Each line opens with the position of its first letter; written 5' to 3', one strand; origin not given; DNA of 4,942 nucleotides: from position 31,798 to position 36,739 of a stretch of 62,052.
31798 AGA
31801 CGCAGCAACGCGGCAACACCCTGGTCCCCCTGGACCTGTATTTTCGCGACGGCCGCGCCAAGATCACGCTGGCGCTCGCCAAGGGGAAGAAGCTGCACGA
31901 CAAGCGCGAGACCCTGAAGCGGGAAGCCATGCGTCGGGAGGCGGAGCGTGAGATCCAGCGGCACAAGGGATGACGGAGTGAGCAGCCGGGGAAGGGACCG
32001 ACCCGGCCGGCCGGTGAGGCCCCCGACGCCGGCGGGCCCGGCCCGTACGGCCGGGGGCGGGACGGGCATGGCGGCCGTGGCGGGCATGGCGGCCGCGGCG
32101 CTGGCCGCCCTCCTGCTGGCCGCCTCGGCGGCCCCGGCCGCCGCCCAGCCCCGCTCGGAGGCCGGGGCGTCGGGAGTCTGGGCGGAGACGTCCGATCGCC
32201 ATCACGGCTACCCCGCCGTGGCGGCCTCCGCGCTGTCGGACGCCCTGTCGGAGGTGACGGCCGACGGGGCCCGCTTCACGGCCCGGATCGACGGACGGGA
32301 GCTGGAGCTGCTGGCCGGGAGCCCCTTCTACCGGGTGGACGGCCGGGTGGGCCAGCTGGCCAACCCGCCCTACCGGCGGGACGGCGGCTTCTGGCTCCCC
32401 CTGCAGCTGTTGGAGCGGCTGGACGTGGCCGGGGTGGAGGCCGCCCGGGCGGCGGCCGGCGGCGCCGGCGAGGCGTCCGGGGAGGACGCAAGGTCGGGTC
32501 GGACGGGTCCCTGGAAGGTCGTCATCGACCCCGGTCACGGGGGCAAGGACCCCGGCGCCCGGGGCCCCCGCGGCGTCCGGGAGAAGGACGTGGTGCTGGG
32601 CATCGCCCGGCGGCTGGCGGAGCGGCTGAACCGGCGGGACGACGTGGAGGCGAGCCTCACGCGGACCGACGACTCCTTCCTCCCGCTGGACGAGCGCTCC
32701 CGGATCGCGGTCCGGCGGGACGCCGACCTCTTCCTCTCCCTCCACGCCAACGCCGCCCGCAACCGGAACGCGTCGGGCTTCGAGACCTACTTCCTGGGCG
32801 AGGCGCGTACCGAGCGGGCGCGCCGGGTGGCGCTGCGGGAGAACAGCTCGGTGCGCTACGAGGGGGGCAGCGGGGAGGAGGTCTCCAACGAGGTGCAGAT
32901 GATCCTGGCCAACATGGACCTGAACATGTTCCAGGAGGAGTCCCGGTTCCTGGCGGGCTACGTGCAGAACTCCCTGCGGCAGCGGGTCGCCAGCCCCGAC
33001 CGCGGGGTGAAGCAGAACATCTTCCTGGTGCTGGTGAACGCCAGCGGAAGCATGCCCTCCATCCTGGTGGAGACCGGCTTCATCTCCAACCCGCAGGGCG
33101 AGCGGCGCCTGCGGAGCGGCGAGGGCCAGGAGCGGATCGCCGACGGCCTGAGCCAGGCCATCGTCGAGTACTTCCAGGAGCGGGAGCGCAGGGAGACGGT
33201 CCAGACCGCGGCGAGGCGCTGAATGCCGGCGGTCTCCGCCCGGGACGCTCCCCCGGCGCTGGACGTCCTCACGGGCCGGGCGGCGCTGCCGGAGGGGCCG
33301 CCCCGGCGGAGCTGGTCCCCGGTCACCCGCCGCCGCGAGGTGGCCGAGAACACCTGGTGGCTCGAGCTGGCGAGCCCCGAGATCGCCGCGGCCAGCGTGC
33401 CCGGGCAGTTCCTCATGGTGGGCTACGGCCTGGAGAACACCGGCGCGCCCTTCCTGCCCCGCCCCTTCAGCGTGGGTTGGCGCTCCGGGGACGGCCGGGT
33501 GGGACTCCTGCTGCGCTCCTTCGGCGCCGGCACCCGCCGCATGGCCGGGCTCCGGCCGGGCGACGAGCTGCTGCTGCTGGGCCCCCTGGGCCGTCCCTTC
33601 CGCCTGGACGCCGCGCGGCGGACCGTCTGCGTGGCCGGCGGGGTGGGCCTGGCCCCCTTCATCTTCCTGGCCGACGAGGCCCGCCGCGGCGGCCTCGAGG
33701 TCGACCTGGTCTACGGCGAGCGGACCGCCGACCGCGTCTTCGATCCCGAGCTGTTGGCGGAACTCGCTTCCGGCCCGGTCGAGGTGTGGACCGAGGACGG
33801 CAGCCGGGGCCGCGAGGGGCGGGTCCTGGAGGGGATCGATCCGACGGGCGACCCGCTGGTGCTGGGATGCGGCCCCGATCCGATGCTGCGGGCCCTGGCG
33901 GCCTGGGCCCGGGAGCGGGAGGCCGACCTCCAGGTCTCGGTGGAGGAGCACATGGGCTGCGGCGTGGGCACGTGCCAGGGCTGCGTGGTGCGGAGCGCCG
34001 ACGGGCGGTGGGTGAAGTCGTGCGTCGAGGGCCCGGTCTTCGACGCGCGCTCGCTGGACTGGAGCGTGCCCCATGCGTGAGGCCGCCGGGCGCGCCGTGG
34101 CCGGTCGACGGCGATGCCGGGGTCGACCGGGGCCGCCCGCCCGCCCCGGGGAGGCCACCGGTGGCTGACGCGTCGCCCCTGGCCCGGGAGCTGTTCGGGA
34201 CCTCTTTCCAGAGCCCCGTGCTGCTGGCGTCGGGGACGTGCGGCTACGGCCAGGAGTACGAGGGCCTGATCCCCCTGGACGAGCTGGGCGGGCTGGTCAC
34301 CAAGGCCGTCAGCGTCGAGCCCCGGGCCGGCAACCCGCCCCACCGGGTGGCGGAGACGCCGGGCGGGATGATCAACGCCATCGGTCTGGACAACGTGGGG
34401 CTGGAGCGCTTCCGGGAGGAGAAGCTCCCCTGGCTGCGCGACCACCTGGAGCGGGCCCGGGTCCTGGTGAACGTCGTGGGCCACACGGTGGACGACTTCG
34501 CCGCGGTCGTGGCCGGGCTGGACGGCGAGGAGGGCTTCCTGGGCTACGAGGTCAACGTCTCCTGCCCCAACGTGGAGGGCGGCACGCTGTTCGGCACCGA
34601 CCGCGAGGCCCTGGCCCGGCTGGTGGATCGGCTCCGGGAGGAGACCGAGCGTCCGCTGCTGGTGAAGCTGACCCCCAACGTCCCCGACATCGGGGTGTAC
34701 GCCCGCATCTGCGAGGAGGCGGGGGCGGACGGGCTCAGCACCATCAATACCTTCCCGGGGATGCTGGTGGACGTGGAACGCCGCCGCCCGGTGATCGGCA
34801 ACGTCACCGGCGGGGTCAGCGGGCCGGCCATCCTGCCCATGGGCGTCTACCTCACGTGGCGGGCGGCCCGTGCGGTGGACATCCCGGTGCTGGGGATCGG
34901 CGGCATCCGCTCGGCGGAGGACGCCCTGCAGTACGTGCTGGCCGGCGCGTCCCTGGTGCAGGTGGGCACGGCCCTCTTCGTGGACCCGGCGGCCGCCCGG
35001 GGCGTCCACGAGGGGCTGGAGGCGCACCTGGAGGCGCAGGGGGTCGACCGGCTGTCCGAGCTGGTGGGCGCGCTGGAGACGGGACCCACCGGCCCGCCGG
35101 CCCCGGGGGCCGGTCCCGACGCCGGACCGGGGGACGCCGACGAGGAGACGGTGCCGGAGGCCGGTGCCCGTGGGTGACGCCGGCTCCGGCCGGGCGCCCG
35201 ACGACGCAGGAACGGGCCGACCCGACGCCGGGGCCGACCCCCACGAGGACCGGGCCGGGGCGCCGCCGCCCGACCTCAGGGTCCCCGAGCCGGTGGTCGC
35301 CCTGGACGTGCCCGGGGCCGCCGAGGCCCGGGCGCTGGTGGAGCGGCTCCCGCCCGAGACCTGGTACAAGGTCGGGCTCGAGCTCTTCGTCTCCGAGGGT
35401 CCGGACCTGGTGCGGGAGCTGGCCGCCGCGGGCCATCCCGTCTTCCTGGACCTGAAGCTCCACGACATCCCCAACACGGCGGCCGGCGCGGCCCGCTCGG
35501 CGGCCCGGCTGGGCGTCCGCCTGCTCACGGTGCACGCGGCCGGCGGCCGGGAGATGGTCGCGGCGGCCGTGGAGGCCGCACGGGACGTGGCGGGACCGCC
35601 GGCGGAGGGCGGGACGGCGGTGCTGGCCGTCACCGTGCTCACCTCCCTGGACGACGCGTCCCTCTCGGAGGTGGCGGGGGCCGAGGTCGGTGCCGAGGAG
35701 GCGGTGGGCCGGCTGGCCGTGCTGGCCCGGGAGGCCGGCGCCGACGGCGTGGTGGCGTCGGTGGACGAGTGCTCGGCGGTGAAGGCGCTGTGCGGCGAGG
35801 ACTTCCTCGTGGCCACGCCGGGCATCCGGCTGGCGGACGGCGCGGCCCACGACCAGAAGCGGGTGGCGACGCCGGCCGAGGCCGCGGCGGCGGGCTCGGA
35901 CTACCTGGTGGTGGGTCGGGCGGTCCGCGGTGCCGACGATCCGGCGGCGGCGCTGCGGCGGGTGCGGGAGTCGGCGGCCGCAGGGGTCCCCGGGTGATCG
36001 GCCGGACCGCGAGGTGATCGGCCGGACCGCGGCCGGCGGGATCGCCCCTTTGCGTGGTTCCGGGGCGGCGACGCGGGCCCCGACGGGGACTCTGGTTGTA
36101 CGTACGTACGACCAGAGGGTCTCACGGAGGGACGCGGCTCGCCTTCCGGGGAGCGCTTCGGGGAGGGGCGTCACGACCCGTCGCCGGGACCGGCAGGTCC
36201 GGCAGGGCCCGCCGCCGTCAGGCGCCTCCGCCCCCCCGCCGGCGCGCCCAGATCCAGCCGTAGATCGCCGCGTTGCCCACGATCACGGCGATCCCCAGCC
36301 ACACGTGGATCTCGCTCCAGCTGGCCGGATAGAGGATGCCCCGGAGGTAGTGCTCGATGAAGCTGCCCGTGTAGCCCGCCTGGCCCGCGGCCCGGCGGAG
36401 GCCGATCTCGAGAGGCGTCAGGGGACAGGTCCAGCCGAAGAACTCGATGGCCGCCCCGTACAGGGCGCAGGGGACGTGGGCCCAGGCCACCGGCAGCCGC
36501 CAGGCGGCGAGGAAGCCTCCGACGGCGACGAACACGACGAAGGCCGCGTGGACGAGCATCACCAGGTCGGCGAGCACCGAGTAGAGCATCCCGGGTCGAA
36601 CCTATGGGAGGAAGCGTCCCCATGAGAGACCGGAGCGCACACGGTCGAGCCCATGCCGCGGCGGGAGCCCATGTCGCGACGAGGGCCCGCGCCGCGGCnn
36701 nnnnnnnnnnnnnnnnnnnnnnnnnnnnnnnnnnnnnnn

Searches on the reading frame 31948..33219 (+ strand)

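Call 26: search_protein_families(library=pfam, proteins=[window:31948-33219:+], max_evalue=0.001)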
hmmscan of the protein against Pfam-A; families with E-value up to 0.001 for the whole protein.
window:31948-33219:+ (424 aa): 1 family
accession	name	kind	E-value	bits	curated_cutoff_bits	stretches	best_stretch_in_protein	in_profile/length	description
PF01520.23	Amidase_3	-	5.7e-48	163.7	27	1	191-405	1-172/174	N-acetylmuramoyl-L-alanine amidase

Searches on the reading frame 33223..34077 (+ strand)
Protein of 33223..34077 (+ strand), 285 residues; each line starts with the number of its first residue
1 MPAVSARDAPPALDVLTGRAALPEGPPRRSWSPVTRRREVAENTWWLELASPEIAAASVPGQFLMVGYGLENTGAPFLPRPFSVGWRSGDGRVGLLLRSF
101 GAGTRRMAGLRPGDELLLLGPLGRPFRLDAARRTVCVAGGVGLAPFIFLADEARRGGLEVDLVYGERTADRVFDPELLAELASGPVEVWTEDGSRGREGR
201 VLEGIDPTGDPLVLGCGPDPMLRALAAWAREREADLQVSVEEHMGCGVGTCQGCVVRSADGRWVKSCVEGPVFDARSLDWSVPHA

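Call 26: search_protein_families(library=pfam, proteins=[window:33223-34077:+], max_evalue=0.001)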
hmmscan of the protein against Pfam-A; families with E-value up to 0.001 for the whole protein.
window:33223-34077:+ (285 aa): 2 families
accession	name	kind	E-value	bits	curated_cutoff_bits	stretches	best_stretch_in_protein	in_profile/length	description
PF10418.14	DHODB_Fe-S_bind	-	2.1e-12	47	23.9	1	241-278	1-40/41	Iron-sulfur cluster binding domain of dihydroorotate dehydrogenase B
PF00175.26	NAD_binding_1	-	0.0004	21.4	22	1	137-225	2-107/109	Oxidoreductase NAD-binding domain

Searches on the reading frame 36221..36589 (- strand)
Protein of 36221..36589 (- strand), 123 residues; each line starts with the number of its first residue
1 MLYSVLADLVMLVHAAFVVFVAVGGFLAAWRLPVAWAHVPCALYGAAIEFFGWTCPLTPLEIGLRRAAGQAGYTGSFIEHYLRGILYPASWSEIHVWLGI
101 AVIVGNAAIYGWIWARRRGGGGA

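Call 26: search_protein_families(library=pfam, proteins=[window:36221-36589:-], max_evalue=0.001)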
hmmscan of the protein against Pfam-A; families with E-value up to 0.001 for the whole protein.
window:36221-36589:- (123 aa): 1 family
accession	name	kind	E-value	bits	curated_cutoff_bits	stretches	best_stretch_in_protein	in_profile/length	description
PF10861.13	DUF2784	-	5.8e-33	113.7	29.7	1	5-110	2-108/109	Protein of Unknown function (DUF2784)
